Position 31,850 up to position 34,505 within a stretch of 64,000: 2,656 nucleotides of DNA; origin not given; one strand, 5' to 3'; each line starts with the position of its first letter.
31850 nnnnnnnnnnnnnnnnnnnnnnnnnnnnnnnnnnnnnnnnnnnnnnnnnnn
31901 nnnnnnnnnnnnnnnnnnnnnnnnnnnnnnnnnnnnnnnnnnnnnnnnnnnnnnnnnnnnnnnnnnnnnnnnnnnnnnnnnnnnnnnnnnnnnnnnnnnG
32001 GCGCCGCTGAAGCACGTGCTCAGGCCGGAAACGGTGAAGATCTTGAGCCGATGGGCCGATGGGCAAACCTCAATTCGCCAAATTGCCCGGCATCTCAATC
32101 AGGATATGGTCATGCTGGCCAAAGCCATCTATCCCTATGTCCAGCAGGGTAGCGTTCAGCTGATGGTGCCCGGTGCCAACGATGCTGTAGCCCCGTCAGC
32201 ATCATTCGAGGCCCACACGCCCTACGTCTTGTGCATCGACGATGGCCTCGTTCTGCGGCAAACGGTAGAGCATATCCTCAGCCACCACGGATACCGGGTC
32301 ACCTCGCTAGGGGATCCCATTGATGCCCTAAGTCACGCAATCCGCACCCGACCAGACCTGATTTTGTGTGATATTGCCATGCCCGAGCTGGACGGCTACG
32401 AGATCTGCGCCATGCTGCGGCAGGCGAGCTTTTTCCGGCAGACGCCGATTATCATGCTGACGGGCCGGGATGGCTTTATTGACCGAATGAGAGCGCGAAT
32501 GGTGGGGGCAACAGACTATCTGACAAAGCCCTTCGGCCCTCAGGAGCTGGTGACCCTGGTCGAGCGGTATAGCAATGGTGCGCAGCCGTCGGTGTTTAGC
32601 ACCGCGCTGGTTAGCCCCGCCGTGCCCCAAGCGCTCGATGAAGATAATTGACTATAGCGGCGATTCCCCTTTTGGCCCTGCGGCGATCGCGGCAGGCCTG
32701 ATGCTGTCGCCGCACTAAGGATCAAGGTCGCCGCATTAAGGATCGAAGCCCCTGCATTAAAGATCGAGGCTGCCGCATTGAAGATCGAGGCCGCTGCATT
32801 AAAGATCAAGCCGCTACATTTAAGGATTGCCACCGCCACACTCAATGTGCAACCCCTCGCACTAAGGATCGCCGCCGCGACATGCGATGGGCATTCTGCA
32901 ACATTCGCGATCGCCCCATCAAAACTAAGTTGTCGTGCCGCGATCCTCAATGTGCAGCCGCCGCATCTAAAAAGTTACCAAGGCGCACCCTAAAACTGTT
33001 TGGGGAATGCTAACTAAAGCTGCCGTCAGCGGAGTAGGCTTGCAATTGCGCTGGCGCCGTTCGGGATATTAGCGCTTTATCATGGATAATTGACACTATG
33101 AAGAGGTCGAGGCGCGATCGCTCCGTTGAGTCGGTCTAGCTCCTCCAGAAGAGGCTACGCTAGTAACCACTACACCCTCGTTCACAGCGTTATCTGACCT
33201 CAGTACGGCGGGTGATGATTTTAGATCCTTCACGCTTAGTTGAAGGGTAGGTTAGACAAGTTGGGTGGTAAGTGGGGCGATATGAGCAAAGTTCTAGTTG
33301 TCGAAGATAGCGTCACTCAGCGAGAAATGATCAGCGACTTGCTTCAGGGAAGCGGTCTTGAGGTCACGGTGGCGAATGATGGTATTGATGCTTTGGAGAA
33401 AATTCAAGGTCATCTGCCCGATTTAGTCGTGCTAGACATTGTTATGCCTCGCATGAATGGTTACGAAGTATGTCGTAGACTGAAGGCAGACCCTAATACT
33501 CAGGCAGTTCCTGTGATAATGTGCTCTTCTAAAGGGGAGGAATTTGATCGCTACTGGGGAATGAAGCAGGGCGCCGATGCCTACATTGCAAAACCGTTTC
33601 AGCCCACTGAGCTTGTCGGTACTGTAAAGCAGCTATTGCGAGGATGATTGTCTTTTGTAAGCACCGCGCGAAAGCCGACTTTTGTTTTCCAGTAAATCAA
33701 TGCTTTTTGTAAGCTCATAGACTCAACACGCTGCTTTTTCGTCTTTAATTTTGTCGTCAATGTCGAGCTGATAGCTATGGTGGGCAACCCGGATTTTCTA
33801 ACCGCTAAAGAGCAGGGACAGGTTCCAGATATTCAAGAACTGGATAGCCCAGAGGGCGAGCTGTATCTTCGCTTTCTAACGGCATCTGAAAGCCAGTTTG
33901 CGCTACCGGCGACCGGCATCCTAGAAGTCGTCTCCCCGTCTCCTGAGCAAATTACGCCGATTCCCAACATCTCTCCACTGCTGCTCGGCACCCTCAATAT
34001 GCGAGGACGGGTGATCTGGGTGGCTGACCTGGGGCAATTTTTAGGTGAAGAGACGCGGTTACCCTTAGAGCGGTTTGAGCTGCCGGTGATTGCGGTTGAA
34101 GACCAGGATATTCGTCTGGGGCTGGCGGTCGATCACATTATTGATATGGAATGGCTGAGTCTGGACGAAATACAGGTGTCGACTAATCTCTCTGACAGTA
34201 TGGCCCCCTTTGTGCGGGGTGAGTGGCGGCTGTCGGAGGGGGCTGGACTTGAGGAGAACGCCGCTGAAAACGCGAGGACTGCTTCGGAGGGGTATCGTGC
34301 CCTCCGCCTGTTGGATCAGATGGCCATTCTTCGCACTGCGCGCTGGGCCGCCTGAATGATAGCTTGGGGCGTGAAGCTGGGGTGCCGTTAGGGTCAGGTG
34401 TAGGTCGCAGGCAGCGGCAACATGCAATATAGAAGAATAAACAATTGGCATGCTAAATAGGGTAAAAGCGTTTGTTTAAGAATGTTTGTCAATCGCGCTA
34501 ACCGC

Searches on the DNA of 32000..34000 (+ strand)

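Call 10: search_rna_families(source=window, start=32000, end=34000, threshold=evalue, max_evalue=1)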
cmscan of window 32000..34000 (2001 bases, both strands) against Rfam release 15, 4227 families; matches with E-value up to 1: 1.
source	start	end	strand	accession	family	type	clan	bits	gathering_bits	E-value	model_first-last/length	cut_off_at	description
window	33801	33841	+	RF03290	mir-9428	Gene; miRNA;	-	20.2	81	0.47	1-68/68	no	mir-9428 microRNA precursor family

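Call 56: search_dna_similar(query=window:32652-32990:+, collection=plasmids, mode=distant, max_evalue=0.01, max_rows=10)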
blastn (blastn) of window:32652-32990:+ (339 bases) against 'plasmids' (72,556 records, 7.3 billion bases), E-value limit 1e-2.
No match.

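Call 57: search_dna_similar(query=window:32652-32990:+, collection=phages, mode=distant, max_evalue=0.01, max_rows=10)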
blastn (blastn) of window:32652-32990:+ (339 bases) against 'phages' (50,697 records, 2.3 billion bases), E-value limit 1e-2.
No match.

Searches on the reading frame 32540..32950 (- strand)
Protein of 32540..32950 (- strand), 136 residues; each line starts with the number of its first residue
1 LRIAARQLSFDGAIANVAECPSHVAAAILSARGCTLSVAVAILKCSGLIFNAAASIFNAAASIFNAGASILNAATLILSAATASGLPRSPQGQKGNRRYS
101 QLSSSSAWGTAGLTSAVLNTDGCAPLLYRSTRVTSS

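Call 8: search_protein_families(library=pfam, proteins=[window:32540-32950:-])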
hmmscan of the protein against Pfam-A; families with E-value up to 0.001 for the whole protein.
window:32540-32950:- (136 aa): 0 families

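Call 27: search_protein_families(library=pfam, proteins=[window:32540-32950:-], max_evalue=10)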
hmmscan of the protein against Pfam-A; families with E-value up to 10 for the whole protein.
window:32540-32950:- (136 aa): 1 family
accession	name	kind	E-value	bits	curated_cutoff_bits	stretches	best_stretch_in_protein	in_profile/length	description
PF16311.10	TMEM100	-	0.041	13.9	34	1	27-101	49-122/133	Transmembrane protein 100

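Call 45: list_cluster_members(proteins=[window:32540-32950:-, window:32778-32993:+, window:33282-33647:+])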
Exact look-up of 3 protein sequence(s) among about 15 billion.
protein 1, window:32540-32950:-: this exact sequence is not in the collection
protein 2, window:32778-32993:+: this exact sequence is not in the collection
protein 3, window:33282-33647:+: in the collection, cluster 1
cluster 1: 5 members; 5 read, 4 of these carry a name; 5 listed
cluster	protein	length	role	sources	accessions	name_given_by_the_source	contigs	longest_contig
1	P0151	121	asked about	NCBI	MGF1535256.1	MAG: response regulator transcription factor [Elainellaceae cyanobacterium]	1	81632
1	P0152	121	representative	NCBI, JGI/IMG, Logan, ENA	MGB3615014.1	MAG: response regulator [Elainellaceae cyanobacterium]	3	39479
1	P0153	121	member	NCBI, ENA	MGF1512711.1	MAG: response regulator transcription factor [Elainellaceae cyanobacterium]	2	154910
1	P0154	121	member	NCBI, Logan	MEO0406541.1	MAG: response regulator [Cyanobacteria bacterium P01_A01_bin.135]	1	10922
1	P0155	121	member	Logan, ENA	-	-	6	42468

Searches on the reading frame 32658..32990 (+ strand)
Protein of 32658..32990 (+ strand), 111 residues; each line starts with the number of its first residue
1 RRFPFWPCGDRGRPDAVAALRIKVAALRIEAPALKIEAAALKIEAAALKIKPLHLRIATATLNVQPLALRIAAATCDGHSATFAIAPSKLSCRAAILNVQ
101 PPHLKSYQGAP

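Call 27: search_protein_families(library=pfam, proteins=[window:32658-32990:+, window:32714-32989:+], max_evalue=10)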
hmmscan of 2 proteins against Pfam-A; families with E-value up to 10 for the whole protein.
window:32658-32990:+ (111 aa): 0 families

window:32714-32989:+ (92 aa): 0 families

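Call 34: search_protein_representatives(protein=window:32691-32990:+)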
Query: 100 residues. Proteins with E-value up to 0.001 (for the whole library): 29; up to 1e-10: 1; up to 1e-30: 0. The best 29 are listed.
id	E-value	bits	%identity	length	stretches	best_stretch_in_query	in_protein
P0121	1.3e-15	73.9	34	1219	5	8-68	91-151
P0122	6.2e-10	55.8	29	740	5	7-98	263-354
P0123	1.3e-09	54.7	35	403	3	7-85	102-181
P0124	2.1e-09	54.1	29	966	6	19-90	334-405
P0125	8.6e-08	48.9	26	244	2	6-94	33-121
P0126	5.3e-07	46.4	28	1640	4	14-98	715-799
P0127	1.4e-06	45.0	27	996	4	7-90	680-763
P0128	2.7e-06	44.1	31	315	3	6-72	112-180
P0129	3.8e-06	43.7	32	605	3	10-95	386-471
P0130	5.3e-06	43.2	39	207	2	8-52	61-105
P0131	7.0e-06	42.8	23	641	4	9-47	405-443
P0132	1.5e-05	41.8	39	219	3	7-63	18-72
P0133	2.4e-05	41.1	34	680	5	9-66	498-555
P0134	2.4e-05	41.1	31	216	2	7-72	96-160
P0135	2.9e-05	40.8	36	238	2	12-62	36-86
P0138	9.7e-05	39.2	40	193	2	8-61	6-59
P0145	3.7e-04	37.3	44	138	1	18-78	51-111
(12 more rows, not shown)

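Call 36: list_cluster_members(proteins=[P0121, P0122, P0123, P0124, P0125, P0128, P0130, P0134, P0138, P0145])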
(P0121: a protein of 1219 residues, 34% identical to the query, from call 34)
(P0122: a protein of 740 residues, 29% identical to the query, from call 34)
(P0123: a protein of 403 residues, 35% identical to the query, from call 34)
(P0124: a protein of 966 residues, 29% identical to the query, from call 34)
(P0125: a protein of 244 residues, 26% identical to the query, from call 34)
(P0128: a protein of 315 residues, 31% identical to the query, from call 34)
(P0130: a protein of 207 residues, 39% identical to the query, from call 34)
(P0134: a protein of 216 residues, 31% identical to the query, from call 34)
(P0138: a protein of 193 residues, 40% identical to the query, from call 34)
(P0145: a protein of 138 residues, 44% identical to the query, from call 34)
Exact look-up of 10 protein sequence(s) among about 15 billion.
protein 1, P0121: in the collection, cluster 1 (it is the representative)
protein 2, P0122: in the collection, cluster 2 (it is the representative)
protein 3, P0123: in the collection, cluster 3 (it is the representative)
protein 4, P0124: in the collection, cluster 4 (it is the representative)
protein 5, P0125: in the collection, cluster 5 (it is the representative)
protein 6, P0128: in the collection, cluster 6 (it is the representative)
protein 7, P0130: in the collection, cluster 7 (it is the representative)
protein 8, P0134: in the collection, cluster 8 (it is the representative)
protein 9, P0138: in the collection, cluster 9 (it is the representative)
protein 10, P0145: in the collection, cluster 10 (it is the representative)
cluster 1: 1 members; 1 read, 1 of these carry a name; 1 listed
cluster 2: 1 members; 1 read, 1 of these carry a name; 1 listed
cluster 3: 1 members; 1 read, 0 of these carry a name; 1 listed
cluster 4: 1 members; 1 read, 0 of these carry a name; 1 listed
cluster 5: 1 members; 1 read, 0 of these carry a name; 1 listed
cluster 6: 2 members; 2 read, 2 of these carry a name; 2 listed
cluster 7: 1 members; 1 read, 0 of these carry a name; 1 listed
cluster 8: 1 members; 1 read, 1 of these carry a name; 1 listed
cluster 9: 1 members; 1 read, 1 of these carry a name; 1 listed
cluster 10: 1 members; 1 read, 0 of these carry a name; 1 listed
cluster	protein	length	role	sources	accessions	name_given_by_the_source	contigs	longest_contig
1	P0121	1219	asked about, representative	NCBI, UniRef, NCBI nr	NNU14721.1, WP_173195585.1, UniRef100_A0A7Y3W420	S8 family serine peptidase [Parvularcula sp. ZS-1/3] | S8 family serine peptidase n=1 Tax=Parvularcula mediterranea TaxID=2732508 ... | S8 family peptidase [Parvularcula mediterranea]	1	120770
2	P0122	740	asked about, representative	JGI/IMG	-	chromosome segregation ATPase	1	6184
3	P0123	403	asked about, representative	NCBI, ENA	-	-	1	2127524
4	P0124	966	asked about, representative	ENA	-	-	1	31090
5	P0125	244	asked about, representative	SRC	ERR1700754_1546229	-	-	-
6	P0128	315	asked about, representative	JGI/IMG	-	cell division protein FtsL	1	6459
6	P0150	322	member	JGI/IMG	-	cell division protein FtsL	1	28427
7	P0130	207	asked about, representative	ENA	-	-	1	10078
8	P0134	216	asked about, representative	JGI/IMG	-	hypothetical protein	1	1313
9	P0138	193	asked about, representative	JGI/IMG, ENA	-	hypothetical protein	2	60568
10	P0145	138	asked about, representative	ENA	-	-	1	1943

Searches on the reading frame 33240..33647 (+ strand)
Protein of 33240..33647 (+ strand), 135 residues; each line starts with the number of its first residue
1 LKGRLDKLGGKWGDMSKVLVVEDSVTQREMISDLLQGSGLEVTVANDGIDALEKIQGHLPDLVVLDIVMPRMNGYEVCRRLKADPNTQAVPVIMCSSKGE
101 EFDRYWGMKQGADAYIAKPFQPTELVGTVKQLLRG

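Call 8: search_protein_families(library=pfam, proteins=[window:33240-33647:+])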
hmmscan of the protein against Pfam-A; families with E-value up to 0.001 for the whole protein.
window:33240-33647:+ (135 aa): 1 family
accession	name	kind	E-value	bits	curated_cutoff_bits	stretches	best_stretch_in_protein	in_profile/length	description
PF00072.30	Response_reg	-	1.9e-29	102.5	30.2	1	18-129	1-110/111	Response regulator receiver domain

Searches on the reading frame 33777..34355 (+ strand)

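Call 8: search_protein_families(library=pfam, proteins=[window:33777-34355:+])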
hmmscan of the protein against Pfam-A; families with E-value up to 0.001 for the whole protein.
window:33777-34355:+ (192 aa): 1 family
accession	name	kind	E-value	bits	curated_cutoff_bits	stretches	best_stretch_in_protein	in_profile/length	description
PF01584.24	CheW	-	9.1e-23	80.8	23.5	1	35-155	6-122/138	CheW-like domain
